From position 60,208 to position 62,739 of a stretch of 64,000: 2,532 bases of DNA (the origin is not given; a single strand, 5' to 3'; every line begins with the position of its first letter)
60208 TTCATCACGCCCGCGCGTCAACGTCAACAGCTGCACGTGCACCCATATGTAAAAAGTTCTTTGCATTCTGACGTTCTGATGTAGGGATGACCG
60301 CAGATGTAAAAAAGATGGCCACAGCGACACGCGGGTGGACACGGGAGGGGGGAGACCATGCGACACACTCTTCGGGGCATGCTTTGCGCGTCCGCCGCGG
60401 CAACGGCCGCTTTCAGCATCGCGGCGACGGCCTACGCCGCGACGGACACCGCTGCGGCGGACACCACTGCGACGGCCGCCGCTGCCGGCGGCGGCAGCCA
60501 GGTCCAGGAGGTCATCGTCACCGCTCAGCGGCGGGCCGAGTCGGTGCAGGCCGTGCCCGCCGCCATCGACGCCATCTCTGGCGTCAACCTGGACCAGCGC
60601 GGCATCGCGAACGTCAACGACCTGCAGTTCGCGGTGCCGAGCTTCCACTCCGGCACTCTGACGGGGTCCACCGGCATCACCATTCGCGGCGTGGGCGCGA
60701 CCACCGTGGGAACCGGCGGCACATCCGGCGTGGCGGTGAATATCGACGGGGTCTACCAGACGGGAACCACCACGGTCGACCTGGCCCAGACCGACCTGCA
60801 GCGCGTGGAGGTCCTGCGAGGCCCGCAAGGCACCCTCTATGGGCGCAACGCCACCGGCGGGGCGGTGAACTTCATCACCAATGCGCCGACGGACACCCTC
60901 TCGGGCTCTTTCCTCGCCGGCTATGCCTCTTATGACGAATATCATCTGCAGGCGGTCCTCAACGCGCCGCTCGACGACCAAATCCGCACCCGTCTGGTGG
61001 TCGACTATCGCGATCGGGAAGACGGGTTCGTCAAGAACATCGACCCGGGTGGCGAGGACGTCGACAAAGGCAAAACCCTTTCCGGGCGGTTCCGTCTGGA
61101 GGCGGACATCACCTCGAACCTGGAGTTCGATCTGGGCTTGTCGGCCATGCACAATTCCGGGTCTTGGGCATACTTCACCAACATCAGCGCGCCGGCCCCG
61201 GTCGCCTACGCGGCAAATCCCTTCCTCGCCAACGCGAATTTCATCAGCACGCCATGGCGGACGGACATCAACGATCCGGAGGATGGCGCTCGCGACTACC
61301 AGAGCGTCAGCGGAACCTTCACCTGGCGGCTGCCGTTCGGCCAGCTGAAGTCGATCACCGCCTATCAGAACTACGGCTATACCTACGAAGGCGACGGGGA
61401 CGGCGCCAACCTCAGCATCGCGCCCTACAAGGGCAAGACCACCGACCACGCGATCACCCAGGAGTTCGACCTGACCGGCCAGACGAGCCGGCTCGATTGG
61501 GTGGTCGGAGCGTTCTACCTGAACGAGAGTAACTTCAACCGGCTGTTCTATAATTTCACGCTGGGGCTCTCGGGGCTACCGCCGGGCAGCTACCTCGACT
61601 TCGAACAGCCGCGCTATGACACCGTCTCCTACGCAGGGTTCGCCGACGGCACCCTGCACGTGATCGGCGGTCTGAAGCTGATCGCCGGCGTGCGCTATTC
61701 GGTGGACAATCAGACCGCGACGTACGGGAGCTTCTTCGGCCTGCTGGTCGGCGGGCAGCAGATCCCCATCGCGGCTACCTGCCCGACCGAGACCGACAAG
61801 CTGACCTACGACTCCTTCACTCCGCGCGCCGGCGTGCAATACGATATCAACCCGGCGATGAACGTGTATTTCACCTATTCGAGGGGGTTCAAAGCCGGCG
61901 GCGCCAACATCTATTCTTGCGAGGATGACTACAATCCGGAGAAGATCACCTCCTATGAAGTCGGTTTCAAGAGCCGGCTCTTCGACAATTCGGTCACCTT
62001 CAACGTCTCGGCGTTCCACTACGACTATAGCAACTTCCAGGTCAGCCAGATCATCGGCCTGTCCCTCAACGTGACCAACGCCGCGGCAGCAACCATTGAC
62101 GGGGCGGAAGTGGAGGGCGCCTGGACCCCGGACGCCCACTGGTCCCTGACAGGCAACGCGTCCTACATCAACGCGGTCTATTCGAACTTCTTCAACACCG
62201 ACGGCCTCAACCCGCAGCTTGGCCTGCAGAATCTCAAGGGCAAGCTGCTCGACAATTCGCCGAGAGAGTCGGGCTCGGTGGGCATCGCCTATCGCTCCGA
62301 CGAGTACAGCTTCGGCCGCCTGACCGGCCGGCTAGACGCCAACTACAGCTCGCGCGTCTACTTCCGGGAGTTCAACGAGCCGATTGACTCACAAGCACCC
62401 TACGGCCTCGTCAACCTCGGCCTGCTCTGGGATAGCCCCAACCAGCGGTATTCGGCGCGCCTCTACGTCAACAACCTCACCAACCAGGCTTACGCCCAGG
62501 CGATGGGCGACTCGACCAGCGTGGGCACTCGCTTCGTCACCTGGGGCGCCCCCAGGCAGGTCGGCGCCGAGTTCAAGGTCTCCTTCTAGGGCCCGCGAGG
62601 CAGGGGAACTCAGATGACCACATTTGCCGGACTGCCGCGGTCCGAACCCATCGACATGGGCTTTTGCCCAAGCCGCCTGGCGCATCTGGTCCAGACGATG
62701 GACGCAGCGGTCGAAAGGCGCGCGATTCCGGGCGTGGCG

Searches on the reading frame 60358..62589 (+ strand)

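Call 91: search_protein_families(library=pfam, proteins=[window:60358-62589:+], max_evalue=0.00001)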
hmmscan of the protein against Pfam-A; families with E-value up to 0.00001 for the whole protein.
window:60358-62589:+ (743 aa): 2 families
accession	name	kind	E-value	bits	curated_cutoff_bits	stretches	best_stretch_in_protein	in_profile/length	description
PF00593.30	TonB_dep_Rec_b-barrel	-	6.9e-43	148.5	27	1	282-707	33-436/436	TonB dependent receptor-like, beta-barrel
PF07715.20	Plug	-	9.4e-14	52.3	23.9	1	63-169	2-107/107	TonB-dependent Receptor Plug Domain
